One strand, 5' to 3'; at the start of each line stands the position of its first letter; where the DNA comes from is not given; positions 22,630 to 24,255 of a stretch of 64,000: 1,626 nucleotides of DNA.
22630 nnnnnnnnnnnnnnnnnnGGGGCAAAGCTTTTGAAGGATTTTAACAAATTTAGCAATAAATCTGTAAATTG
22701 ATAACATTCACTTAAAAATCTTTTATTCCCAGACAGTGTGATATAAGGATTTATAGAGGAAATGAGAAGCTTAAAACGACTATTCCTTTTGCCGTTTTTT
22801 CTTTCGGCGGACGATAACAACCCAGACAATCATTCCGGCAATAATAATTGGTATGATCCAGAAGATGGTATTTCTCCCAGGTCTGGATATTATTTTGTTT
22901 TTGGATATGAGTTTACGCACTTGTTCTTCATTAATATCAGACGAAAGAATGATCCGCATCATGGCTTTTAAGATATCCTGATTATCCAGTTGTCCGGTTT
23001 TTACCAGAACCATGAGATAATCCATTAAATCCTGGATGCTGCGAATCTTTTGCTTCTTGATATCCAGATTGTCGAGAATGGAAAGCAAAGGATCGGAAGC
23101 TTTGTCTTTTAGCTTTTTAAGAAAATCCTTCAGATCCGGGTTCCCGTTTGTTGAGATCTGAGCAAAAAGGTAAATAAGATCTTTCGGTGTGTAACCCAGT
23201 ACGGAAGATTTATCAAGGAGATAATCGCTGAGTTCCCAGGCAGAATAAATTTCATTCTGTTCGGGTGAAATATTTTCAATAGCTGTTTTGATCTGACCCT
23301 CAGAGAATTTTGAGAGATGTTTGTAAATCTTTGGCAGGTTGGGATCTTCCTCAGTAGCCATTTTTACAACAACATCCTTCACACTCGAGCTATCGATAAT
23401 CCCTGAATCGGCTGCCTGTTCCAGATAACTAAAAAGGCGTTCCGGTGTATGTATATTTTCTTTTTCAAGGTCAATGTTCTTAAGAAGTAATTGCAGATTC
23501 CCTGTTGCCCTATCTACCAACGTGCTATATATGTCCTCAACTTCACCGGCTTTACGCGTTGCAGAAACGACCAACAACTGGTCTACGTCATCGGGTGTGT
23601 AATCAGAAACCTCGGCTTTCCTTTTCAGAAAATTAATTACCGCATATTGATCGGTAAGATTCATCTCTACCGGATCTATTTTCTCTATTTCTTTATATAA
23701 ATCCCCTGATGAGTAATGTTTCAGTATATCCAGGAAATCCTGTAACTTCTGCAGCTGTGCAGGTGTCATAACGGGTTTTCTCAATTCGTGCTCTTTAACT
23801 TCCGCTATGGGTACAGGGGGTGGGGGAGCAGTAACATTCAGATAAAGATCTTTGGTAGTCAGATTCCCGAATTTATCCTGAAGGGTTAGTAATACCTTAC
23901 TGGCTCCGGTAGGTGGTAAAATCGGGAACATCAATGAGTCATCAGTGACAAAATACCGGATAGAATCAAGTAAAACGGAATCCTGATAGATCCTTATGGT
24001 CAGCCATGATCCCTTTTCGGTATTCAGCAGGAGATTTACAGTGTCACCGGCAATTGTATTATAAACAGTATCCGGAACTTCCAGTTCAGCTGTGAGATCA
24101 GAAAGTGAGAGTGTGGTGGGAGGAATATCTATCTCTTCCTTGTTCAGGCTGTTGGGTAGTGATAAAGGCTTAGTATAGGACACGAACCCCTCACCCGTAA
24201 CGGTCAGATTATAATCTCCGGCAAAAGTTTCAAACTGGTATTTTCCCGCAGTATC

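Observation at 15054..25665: Five tandem paralogs sharing a TPR + TolB-like propeller core but carrying different envelope anchors (TM stalk / OmpA / OmpA / none / SPOR)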

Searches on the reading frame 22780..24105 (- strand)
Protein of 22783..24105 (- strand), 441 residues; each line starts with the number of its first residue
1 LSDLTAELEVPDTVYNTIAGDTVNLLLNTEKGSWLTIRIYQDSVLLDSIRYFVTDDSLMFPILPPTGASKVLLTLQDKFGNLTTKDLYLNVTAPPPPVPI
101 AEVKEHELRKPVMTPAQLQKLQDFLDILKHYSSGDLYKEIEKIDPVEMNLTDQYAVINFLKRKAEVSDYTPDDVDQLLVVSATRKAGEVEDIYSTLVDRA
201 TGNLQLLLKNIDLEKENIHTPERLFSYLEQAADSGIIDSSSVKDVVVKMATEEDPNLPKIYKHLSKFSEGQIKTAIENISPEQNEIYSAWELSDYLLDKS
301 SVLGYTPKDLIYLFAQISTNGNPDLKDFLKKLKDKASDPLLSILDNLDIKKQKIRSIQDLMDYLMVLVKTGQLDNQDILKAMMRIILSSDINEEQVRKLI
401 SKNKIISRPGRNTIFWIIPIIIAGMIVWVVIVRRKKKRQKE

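Call 6: search_protein_families(library=pfam, proteins=[window:22783-24105:-], max_evalue=10)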
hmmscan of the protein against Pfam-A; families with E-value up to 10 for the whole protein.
seq(441 aa): 3 families
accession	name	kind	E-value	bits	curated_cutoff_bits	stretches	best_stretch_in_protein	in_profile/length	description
PF00905.27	Transpeptidase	-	0.018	14.7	22.1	1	245-362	106-216/299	Penicillin binding protein transpeptidase domain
PF09447.15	Cnl2_NKP2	-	0.058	13.9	27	0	251-282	32-63/65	Cnl2/NKP2 family protein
PF01335.27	DED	-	1.1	10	35.9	1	347-392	26-73/82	Death effector domain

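Call 39: predict_structure(alignment_id=A3)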
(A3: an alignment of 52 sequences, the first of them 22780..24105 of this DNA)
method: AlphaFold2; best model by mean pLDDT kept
length: 441 residues; sequences in the alignment: 52
mean_pLDDT: 87.3   pTM: 0.63
mean pLDDT of the five models: 87.3, 87.3, 84.7, 84.2, 83.2
residues with pLDDT >= 90: 291; 70-90: 107; 50-70: 20; < 50: 23
segments of 3 or more residues with pLDDT < 50: 99-106, 404-417
pLDDT, mean of each block of 10 residues (from residue 1): 75 86 90 94 91 91 89 93 93 64 50 85 94 95 92 94 94 93 84 91 94 92 92 91 91 90 93 92 89 94 93 95 94 95 96 95 97 95 92 87 49 46 77 75 56
secondary structure, 60 per line:
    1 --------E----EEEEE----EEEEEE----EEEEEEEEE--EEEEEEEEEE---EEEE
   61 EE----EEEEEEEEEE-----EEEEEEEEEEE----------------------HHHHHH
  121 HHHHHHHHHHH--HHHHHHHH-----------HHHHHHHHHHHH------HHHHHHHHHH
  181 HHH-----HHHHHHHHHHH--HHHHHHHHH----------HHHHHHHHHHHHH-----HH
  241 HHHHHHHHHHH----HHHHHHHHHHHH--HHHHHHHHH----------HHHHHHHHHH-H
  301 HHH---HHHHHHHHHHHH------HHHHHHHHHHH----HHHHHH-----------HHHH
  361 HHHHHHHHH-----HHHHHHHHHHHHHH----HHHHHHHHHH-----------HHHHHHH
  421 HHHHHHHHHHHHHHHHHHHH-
elements in order: E14-18 E23-28 E33-41 E44-53 E57-62 E67-76 E82-92 H115-131 H134-141 H153-164 H171-183 H189-199 H202-210 H221-233 H239-251 H256-267 H270-278 H289-298 H300-303 H307-318 H325-335 H340-345 H357-369 H375-388 H393-402 H414-440

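Call 44: fold_search(model_id=the predicted structure, library=pdb)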
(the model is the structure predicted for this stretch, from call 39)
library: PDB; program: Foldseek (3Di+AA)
matches with E <= 10: 1968; with E <= 0.001: 1
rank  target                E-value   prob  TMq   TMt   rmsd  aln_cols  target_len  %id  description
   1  8gul_A                3.1e-04  1.00  0.17  0.16   5.1       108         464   18  Chitin-active AA10 LPMO (GbpA) complexed with Cu(II) from Vibrio campbellii (released 2023-06-21)
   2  3pe9_B                1.0e-03  1.00  0.16  0.68   3.6        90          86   11  Structures of Clostridium thermocellum CbhA fibronectin(III)-like modules (released 2011-11-23)
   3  7wgu_A                1.2e-03  0.84  0.14  0.17  24.1       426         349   10  Crystal structure of metal-binding protein EfeO from Escherichia coli (released 2022-12-14)
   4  3pe9_D                1.3e-03  1.00  0.15  0.62   4.3        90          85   10  Structures of Clostridium thermocellum CbhA fibronectin(III)-like modules (released 2011-11-23)
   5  7wgu_B                1.8e-03  0.72  0.14  0.17  25.1       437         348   11  Crystal structure of metal-binding protein EfeO from Escherichia coli (released 2022-12-14)
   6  8pmu                  2.0e-03  1.00  0.16  0.20   3.8        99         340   16  Crystal structure of the HC7 apo form (released 2024-03-06)
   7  9e99_J                2.4e-03  1.00  0.16  0.23   5.2       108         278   18  Cryo-EM reconstruction of Escherichia phage N4 capsid (released 2025-02-19)
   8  5x8l_A                2.8e-03  1.00  0.15  0.48   4.3       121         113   11  PD-L1 in complex with atezolizumab (released 2017-08-16)
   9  4ytb                  2.9e-03  1.00  0.17  0.18   4.0       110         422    6  Crystal structure of Porphyromonas gingivalis peptidylarginine deiminase (PPAD) in complex with dipeptide Asp-Gln. (released 2015-07-01)
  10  8pn5_B                3.1e-03  1.00  0.16  0.21   3.5        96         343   16  Crystal structure of the HC7-Glu200Ala mutant complexed to a triglycopeptide (released 2024-03-06)
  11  6i0x_B                3.1e-03  1.00  0.17  0.18   3.9       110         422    6  Porphyromonas gingivalis peptidylarginine deminase (PPAD) mutant G231N/E232T/N235D in complex with Cl-amidine. (released 2019-01-23)
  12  6rpg_A                3.1e-03  1.00  0.15  0.46   5.3       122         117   11  Structure of human Programmed cell death 1 ligand 1 (PD-L1) with inhibitor (released 2019-07-24)
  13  2pnd                  3.1e-03  1.00  0.14  0.38   5.1       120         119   12  Structure or murine CRIg (released 2007-05-01)
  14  5lfr_B                3.4e-03  1.00  0.14  0.19   4.8        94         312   17  Crystal structure of glycosylated Myelin-associated glycoprotein (MAG) Ig1-3 (released 2016-12-14)
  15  4h1l_G                3.6e-03  1.00  0.17  0.57   3.6       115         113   16  TCR interaction with peptide mimics of nickel offers structural insights in nickel contact allergy (released 2012-11-14)
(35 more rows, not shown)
